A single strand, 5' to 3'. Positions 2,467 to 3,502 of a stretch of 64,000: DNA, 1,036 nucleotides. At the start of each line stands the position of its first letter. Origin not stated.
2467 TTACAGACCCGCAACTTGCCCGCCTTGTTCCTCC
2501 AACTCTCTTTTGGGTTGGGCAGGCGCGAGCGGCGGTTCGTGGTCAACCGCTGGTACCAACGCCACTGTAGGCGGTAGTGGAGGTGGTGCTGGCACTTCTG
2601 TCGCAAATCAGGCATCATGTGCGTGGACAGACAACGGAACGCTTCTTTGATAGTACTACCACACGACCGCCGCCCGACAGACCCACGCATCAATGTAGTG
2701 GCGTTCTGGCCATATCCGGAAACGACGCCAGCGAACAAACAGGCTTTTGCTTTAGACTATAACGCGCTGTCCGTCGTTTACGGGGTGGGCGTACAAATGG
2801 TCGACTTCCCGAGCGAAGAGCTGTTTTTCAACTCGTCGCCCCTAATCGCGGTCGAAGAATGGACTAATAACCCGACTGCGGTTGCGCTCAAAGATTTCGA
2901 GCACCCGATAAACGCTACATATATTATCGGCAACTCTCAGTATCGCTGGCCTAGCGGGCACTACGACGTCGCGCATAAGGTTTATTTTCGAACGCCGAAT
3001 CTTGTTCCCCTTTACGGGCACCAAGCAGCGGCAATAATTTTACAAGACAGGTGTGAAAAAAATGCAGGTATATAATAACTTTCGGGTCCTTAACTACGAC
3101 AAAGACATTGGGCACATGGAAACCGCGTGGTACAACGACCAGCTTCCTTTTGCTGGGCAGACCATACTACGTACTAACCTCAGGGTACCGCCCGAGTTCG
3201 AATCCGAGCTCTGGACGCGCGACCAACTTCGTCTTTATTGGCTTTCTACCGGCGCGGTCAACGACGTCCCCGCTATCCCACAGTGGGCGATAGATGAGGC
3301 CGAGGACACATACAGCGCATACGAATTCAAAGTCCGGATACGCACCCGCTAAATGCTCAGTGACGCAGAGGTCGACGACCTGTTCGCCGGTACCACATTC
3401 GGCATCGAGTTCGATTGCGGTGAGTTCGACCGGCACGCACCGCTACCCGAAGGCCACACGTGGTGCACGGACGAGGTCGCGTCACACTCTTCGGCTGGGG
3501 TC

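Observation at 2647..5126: Candidate new modification system: SPOUT + amidoligase + GNAT-SPOUT cassette right after the adhesin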

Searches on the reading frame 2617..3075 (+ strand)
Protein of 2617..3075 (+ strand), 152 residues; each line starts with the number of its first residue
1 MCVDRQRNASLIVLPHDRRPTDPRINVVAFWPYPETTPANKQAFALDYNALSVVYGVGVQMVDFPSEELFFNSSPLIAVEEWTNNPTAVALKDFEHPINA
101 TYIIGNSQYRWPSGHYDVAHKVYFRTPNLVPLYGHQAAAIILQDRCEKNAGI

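Call 3: search_protein_families(library=pfam, proteins=[window:2617-3075:+], max_evalue=1)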
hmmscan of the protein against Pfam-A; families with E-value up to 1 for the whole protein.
window:2617-3075:+ (152 aa): 0 families

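Call 4: search_protein_families(library=phrogs, proteins=[window:2617-3075:+], max_evalue=0.01)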
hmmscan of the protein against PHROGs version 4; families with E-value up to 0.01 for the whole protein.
window:2617-3075:+ (152 aa): 0 families

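Call 18: find_homologous_proteins(query=window:2647-3075:+)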
Query window:2647-3075:+ (142 aa): 2 proteins with E <= 0.001 among 20 candidates.
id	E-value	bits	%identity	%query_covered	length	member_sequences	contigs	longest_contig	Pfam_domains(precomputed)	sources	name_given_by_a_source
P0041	4.6e-93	327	99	100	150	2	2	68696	-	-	-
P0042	7.6e-21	92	38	92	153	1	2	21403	-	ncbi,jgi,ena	-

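Call 32: find_encoding_contigs(protein=P0042, flank=8000, max_places=3)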
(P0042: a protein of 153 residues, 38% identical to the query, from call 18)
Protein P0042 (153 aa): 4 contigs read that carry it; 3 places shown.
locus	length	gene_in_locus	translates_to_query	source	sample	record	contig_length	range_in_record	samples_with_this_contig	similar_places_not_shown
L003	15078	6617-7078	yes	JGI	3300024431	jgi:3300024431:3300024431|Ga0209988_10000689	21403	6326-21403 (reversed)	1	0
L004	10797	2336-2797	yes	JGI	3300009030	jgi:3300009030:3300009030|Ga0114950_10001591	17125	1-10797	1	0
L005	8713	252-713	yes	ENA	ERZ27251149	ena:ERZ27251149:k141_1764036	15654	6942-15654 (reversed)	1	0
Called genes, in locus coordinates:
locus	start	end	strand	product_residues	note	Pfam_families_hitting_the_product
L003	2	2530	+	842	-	?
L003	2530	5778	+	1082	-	-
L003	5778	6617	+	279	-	PF05268:GP38 (weak)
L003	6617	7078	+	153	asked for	-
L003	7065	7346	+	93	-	-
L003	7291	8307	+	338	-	-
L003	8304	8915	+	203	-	PF13640:2OG-FeII_Oxy_3 (faint)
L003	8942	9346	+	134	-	-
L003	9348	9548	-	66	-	-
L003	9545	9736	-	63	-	-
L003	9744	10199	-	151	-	-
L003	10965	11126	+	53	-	-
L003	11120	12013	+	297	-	PF09588:YqaJ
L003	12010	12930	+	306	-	PF03837:RecT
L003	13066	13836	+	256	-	PF07120:DUF1376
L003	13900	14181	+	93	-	-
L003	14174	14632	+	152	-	-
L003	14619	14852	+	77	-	-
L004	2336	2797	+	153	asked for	-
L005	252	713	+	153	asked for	-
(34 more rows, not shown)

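Call 34: search_protein_representatives(alignment_id=A3)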
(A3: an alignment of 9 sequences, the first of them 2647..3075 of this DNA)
Query: 9 sequences, 145 profile positions. Proteins with E-value up to 0.001 (for the whole library): 127; up to 1e-10: 55; up to 1e-30: 18. The best 127 are listed.
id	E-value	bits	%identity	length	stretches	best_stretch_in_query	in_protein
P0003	1.0e-69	249.2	-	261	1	7-139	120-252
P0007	7.8e-65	233.4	-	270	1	7-140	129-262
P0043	4.0e-50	185.7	-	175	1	9-138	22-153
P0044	4.0e-48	179.2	-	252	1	7-137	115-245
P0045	3.3e-38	147.0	-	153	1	6-135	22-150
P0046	8.0e-36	139.3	-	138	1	8-139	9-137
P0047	1.0e-35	138.9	-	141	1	4-134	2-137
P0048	3.0e-35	137.4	-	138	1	4-138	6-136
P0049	1.5e-34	135.1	-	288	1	10-137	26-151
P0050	7.0e-34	133.0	-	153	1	5-136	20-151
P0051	3.7e-33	130.7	-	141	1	8-132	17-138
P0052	6.8e-33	129.8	-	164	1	4-137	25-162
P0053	8.2e-33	129.5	-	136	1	8-137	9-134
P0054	3.2e-32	127.6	-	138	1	5-136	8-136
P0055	5.2e-32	126.9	-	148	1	4-134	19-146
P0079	1.5e-20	89.8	-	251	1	6-139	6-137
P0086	7.6e-17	77.7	-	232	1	4-140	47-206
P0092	5.5e-13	65.2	-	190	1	6-138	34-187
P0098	3.8e-08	49.5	-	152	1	29-139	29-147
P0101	2.7e-07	46.8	-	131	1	68-136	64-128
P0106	1.5e-06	44.4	-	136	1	70-136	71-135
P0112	3.3e-06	43.2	-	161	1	59-139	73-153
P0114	4.5e-06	42.8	-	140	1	54-137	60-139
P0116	5.4e-06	42.6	-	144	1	69-138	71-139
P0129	5.6e-05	39.3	-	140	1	69-139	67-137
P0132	6.9e-05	39.0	-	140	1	54-139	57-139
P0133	7.5e-05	38.8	-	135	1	51-136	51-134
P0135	8.6e-05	38.7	-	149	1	71-138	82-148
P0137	9.2e-05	38.6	-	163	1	60-138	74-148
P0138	9.7e-05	38.5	-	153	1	59-137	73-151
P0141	1.1e-04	38.3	-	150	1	62-136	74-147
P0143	1.3e-04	38.1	-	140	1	71-137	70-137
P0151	2.4e-04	37.2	-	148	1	69-137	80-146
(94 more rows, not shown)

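Call 35: search_protein_families(library=pfam, proteins=[P0043, P0049, P0079, P0086, P0092, P0098, P0101, P0106, P0112, P0129], max_evalue=0.1)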
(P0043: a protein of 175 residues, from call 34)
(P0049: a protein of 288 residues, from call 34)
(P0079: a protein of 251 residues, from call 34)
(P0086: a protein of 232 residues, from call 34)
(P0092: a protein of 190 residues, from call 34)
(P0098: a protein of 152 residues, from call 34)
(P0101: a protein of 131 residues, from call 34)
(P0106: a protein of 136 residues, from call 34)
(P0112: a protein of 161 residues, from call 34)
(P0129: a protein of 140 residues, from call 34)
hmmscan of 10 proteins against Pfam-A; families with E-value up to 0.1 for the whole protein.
P0043 (175 aa): 0 families

P0049 (288 aa): 6 families
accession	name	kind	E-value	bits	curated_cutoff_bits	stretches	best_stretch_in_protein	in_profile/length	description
PF00583.31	Acetyltransf_1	-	1.3e-11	45.2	20.7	1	178-267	18-116/116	Acetyltransferase (GNAT) family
PF13673.13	Acetyltransf_10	-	3.1e-06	27.6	23.6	1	188-269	30-109/128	Acetyltransferase (GNAT) domain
PF13527.13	Acetyltransf_9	-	4.5e-05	23.9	25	1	220-269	79-126/127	Acetyltransferase (GNAT) domain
PF13508.13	Acetyltransf_7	-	5.6e-05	23.9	27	1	190-268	4-83/84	Acetyltransferase (GNAT) domain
PF14542.12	Acetyltransf_CG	-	0.00043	20.8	30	1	200-251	11-62/80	GCN5-related N-acetyl-transferase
PF13302.13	Acetyltransf_3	-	0.062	14.4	25.4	0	174-267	38-137/138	Acetyltransferase (GNAT) domain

P0079 (251 aa): 3 families
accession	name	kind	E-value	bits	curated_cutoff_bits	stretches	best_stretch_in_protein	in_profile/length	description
PF00583.31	Acetyltransf_1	-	1.9e-06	28.6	20.7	1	131-230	12-116/116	Acetyltransferase (GNAT) family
PF13508.13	Acetyltransf_7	-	0.0013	19.5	27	1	151-231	2-83/84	Acetyltransferase (GNAT) domain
PF13673.13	Acetyltransf_10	-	0.0027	18.1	23.6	1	150-240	29-117/128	Acetyltransferase (GNAT) domain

P0086 (232 aa): 1 family
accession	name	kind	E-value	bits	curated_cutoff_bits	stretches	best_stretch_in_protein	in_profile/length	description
PF06044.18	DpnI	-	0.074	13.1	26.7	0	25-48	26-50/183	Dam-replacing family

P0092 (190 aa): 0 families

P0098 (152 aa): 0 families

P0101 (131 aa): 0 families

P0106 (136 aa): 0 families

P0112 (161 aa): 1 family
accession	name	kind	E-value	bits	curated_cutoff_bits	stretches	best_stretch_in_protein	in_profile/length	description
PF00588.24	SpoU_methylase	-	1.6e-20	74.1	29.7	1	7-145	4-142/142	SpoU rRNA Methylase family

P0129 (140 aa): 0 families

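Call 40: search_protein_families(library=pfam, proteins=[P0114, P0116, P0132, P0133, P0135, P0137, P0138, P0141, P0143, P0151], max_evalue=0.1)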
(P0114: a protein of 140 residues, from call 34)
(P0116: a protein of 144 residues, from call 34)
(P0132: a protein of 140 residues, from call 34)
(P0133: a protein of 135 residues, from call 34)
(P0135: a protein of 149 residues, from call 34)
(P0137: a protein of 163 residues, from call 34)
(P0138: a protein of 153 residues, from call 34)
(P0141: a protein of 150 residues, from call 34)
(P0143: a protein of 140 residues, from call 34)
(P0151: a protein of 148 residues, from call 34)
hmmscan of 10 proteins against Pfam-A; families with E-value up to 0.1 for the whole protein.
P0114 (140 aa): 0 families

P0116 (144 aa): 0 families

P0132 (140 aa): 1 family
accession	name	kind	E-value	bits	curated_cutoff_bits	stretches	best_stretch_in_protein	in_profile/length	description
PF00588.24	SpoU_methylase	-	0.0011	19.5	29.7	1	49-131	59-142/142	SpoU rRNA Methylase family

P0133 (135 aa): 0 families

P0135 (149 aa): 0 families

P0137 (163 aa): 0 families

P0138 (153 aa): 1 family
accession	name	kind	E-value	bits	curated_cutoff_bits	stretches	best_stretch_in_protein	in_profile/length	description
PF00588.24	SpoU_methylase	-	3.7e-05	24.3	29.7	1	87-145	84-142/142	SpoU rRNA Methylase family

P0141 (150 aa): 1 family
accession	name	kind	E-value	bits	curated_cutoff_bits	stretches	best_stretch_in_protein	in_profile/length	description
PF14658.12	EF-hand_9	-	0.079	13.9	37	0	41-70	2-32/66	EF-hand domain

P0143 (140 aa): 0 families

P0151 (148 aa): 0 families

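Call 55: search_protein_families(library=pfam, proteins=[L003:8283-8915:+, L003:8855-9346:+], max_evalue=0.1)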
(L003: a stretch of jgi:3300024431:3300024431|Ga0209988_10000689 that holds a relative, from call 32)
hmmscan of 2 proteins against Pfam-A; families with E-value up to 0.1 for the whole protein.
L003:8283-8915:+ (210 aa): 1 family
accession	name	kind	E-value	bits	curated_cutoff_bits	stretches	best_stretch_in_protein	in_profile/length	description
PF13640.12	2OG-FeII_Oxy_3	-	1.9e-05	26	27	1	114-198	5-97/98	2OG-Fe(II) oxygenase superfamily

L003:8855-9346:+ (163 aa): 0 families

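Call 71: find_encoding_contigs(protein=P0049, flank=7000, max_places=3)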
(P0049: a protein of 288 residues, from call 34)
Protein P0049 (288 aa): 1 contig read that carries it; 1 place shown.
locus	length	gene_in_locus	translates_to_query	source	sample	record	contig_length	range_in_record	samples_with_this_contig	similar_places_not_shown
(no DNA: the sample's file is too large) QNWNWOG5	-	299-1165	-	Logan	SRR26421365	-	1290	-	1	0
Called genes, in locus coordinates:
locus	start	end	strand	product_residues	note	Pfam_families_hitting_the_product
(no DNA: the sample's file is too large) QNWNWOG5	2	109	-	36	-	?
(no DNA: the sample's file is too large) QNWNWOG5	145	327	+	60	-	-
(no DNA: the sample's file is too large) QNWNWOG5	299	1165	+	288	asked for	PF00583:Acetyltransf_1, PF13527:Acetyltransf_9 (faint)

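Call 72: find_encoding_contigs(protein=P0079, flank=7000, max_places=3)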
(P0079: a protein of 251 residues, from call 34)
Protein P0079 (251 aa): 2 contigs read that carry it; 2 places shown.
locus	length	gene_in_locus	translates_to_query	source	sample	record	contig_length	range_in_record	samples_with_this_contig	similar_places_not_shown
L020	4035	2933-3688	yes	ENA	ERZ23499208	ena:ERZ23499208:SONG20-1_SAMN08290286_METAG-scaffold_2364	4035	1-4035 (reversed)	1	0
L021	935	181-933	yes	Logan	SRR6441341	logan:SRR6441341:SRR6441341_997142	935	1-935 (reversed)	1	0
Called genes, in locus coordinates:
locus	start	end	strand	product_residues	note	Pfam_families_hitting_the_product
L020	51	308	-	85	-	-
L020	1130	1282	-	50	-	-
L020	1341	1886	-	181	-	-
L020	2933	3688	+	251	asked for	PF00583:Acetyltransf_1 (weak)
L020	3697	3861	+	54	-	-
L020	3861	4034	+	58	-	?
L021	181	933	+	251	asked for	PF00583:Acetyltransf_1 (weak)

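Call 75: find_related_loci(query=A3, collection=viral_contigs, flank=6000)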
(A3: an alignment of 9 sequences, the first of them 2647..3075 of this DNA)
Query A3 (142 aa) in viral_contigs; peptide patterns used: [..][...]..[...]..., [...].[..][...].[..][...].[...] (x = any residue, [..] = any of these).
44 stretches matched a pattern; 3 encode a relative of the query (tblastn E <= 1e-3); 3 distinct loci.
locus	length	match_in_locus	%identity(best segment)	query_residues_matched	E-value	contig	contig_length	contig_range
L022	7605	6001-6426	99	1-142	1e-96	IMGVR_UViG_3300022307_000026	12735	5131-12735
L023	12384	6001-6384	34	7-131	3e-20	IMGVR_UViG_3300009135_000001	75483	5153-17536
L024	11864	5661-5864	32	74-138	4e-7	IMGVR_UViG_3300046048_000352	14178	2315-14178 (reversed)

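Call 80: search_dna_similar(query=window:2647-3075:+, collection=phages, mode=protein, max_rows=25, max_evalue=0.01)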
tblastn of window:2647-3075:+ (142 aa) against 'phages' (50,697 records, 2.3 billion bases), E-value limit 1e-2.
No match.

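Call 82: search_solved_structures(query=A9, max_evalue=10, show_alignments=4)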
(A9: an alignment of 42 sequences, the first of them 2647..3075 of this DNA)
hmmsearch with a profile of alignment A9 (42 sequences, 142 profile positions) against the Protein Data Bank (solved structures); distinct sequences matched with E-value up to 10: 4.
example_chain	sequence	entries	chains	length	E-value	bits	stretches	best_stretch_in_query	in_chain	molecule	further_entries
2ha8_A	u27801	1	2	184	0.038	16.8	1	61-116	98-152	TAR (HIV-1) RNA loop binding protein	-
1zjr_A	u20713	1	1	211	0.2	14.4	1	67-140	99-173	tRNA (Guanosine-2'-O-)-methyltransferase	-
1x7o_A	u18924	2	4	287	0.82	12.4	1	63-138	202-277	rRNA methyltransferase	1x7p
9y6s_6l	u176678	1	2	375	1.1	12.1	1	43-106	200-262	Actin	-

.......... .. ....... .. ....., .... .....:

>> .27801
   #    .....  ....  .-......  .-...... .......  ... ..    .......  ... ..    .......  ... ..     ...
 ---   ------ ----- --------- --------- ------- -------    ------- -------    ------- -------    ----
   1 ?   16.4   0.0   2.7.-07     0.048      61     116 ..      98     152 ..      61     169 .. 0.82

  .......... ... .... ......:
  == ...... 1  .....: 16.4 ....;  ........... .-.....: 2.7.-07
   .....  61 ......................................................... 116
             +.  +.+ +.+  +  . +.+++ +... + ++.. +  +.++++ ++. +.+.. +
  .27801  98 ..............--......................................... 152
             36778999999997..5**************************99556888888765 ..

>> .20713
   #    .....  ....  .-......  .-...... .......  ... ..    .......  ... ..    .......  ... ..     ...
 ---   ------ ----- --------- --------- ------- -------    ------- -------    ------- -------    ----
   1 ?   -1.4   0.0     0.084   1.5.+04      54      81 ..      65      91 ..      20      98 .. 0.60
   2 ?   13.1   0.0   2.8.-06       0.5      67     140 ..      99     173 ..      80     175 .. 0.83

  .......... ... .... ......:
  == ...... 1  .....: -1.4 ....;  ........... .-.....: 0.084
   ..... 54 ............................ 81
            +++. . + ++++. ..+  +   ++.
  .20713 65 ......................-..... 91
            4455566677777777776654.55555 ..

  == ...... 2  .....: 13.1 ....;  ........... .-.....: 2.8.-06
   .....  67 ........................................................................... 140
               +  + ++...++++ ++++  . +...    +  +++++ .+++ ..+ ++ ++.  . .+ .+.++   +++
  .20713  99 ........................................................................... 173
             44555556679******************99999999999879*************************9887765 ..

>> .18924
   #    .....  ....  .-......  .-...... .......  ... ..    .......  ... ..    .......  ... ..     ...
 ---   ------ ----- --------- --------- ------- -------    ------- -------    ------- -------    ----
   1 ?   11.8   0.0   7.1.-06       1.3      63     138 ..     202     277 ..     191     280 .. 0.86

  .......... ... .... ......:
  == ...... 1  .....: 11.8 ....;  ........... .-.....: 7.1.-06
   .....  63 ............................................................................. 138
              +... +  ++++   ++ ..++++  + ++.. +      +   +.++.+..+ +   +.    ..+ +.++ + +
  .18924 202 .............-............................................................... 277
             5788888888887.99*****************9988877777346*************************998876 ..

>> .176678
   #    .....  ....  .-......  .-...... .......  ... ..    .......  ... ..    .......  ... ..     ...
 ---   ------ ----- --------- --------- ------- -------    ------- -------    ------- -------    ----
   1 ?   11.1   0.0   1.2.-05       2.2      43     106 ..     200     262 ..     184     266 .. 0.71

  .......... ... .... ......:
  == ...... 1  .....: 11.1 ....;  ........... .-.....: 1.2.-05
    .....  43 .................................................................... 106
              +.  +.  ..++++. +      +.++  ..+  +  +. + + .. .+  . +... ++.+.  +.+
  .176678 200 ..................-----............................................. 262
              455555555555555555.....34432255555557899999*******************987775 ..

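Call 83: find_encoding_contigs(protein=P0112, flank=5000, max_places=3)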
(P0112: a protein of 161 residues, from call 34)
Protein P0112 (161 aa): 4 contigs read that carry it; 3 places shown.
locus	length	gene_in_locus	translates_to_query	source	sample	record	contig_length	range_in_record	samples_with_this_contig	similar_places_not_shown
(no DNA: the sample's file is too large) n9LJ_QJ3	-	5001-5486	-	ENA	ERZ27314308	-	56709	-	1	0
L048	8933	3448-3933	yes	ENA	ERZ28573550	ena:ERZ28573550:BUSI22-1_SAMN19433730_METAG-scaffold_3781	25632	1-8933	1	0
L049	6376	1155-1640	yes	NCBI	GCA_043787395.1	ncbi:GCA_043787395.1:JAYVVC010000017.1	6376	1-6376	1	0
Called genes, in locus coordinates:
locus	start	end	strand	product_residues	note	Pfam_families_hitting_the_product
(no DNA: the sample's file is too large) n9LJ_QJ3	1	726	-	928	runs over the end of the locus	-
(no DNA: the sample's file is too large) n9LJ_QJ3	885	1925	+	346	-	-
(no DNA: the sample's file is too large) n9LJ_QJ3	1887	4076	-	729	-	PF05231:MASE1 (weak), PF02518:HATPase_c, PF00072:Response_reg (weak)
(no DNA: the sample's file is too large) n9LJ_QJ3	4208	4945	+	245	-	-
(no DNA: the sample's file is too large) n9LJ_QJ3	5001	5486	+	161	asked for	PF00588:SpoU_methylase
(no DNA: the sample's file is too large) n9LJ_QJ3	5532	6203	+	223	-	PF04116:FA_hydroxylase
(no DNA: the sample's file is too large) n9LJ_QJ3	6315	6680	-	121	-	-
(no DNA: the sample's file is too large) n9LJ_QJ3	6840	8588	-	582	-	PF13583:Reprolysin_4, PF13688:Reprolysin_5, PF13582:Reprolysin_3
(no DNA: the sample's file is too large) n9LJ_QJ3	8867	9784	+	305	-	PF03477:ATP-cone, PF00317:Ribonuc_red_lgN, PF02867:Ribonuc_red_lgC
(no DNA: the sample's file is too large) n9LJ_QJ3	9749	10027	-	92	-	PF13392:HNH_3 (weak)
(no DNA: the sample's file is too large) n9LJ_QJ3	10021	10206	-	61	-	-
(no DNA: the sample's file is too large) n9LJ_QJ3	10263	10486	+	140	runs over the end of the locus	PF02867:Ribonuc_red_lgC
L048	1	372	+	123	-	?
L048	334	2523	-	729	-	PF05231:MASE1 (weak), PF02518:HATPase_c, PF00072:Response_reg (weak)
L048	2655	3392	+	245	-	-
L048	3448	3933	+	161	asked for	PF00588:SpoU_methylase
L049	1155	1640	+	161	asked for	PF00588:SpoU_methylase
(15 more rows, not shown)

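Call 84: find_encoding_contigs(protein=P0046, flank=6000, max_places=3)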
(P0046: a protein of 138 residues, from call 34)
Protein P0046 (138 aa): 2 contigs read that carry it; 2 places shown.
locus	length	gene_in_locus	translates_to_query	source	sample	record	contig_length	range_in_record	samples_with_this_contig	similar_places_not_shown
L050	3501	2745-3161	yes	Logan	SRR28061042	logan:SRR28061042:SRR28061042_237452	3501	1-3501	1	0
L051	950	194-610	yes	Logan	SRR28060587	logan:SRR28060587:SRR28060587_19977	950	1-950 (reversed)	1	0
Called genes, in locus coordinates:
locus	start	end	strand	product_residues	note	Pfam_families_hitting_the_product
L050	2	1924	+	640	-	?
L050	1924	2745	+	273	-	-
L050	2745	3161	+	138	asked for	-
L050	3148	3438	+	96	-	-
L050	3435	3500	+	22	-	?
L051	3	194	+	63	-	?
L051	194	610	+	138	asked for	-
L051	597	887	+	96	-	-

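Call 100: find_encoding_contigs(protein=P0098, flank=5000, max_places=3)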
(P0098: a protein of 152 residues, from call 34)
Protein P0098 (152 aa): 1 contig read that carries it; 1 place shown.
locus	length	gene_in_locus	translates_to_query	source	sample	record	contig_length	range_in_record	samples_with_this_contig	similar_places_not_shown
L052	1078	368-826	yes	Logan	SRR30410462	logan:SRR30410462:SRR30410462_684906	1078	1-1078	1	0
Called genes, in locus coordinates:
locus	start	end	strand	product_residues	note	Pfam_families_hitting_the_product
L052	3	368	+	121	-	?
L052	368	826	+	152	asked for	-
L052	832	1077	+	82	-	?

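Call 101: find_encoding_contigs(protein=P0086, flank=5000, max_places=3)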
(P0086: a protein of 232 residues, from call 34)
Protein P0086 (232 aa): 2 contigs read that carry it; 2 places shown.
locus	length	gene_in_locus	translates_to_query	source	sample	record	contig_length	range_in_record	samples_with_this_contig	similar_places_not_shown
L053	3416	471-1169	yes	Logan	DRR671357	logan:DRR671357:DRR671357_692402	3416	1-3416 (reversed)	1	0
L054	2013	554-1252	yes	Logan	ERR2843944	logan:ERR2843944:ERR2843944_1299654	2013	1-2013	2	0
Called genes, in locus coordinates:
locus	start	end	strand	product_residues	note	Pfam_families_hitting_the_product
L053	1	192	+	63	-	?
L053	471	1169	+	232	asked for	-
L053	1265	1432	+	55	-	-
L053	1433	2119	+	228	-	PF00089:Trypsin, PF13365:Trypsin_2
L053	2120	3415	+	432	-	?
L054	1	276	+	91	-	?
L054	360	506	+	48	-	-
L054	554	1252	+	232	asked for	-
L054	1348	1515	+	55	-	-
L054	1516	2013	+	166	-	?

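Call 108: search_protein_families(library=padloc, proteins=[window:2647-3075:+], max_evalue=0.01)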
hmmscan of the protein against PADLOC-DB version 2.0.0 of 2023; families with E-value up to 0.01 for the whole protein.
window:2647-3075:+ (142 aa): 0 families

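Call 109: search_protein_families(library=ncbifam, proteins=[window:2647-3075:+], max_evalue=0.1)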
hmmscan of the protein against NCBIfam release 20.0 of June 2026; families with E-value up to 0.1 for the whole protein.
window:2647-3075:+ (142 aa): 0 families

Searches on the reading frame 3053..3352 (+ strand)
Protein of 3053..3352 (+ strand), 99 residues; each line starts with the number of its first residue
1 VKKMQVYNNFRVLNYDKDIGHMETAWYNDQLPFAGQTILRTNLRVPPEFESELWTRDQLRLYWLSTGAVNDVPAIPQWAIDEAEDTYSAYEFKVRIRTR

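Call 3: search_protein_families(library=pfam, proteins=[window:3053-3352:+], max_evalue=1)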
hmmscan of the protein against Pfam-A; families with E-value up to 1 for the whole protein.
window:3053-3352:+ (99 aa): 0 families

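Call 4: search_protein_families(library=phrogs, proteins=[window:3053-3352:+], max_evalue=0.01)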
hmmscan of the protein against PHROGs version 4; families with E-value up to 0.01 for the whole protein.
window:3053-3352:+ (99 aa): 0 families

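Call 107: search_solved_structures(query=A7, max_evalue=10, show_alignments=1)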
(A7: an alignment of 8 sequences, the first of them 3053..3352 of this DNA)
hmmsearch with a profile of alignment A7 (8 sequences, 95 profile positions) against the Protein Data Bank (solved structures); distinct sequences matched with E-value up to 10: 2.
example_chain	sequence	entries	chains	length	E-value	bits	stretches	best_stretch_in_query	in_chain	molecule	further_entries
7aoi_A2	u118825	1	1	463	0.89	12.8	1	34-84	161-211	uL29m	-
6hiv_A2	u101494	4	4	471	0.93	12.7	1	34-84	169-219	uL29m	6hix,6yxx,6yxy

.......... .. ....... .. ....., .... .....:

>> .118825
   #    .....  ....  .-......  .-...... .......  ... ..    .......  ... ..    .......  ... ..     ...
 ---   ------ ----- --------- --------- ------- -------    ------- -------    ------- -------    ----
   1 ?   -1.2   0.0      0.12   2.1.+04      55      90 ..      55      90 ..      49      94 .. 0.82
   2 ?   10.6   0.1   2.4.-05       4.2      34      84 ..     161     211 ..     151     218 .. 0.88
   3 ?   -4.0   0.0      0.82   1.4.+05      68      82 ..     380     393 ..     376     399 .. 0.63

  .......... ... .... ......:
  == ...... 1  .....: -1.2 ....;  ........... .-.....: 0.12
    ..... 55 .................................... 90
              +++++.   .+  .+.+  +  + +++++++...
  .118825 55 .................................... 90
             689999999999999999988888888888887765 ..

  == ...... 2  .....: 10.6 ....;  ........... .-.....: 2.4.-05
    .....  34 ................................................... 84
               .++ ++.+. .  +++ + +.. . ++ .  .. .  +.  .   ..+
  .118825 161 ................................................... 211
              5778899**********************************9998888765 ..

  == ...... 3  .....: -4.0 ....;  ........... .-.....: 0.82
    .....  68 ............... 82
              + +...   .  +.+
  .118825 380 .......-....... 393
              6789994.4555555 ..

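Call 108: search_protein_families(library=padloc, proteins=[window:3053-3352:+], max_evalue=0.01)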
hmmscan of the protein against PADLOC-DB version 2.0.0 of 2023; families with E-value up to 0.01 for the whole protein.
window:3053-3352:+ (99 aa): 0 families

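Call 109: search_protein_families(library=ncbifam, proteins=[window:3053-3352:+], max_evalue=0.1)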
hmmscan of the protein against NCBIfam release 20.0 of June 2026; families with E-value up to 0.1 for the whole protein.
window:3053-3352:+ (99 aa): 0 families
